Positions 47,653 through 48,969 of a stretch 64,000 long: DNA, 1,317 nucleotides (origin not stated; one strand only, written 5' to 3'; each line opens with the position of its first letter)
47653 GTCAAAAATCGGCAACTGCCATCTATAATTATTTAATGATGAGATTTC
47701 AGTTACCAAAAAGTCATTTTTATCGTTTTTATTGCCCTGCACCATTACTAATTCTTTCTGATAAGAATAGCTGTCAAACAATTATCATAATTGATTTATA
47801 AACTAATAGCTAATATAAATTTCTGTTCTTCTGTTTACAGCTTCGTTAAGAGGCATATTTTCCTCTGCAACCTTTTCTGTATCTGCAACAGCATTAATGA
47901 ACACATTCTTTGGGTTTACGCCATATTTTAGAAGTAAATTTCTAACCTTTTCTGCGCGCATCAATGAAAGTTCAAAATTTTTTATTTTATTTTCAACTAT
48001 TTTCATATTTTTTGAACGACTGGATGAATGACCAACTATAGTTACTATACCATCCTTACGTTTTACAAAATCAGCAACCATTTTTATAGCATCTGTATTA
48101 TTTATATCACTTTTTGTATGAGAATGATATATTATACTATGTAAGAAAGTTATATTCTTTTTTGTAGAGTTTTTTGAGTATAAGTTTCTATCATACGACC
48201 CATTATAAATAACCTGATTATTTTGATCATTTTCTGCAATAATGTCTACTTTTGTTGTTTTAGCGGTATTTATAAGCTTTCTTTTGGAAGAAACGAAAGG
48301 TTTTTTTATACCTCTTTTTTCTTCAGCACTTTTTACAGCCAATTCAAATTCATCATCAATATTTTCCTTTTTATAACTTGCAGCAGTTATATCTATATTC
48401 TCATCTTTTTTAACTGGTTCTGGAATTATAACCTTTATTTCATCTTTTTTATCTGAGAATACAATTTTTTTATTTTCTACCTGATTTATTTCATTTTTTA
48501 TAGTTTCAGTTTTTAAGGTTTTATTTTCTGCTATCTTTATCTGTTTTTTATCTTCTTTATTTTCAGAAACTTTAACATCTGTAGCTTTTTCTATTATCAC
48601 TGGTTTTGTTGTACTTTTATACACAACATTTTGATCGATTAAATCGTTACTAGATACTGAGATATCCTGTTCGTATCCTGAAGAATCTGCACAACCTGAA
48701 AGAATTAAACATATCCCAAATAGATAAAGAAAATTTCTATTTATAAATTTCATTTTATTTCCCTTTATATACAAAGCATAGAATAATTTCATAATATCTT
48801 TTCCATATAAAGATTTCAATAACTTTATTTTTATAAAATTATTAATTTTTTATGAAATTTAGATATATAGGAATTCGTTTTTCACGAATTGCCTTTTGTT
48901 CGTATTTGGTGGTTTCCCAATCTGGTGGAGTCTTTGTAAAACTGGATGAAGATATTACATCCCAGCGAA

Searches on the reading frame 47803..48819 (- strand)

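Call 24: search_protein_families(library=pfam, proteins=[window:47803-48819:-], max_evalue=1)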
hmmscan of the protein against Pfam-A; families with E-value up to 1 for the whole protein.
window:47803-48819:- (338 aa): 1 family
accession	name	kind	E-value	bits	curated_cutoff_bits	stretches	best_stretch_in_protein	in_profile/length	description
PF00691.25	OmpA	-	3.1e-10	40.7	27.2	1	238-330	8-98/98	OmpA family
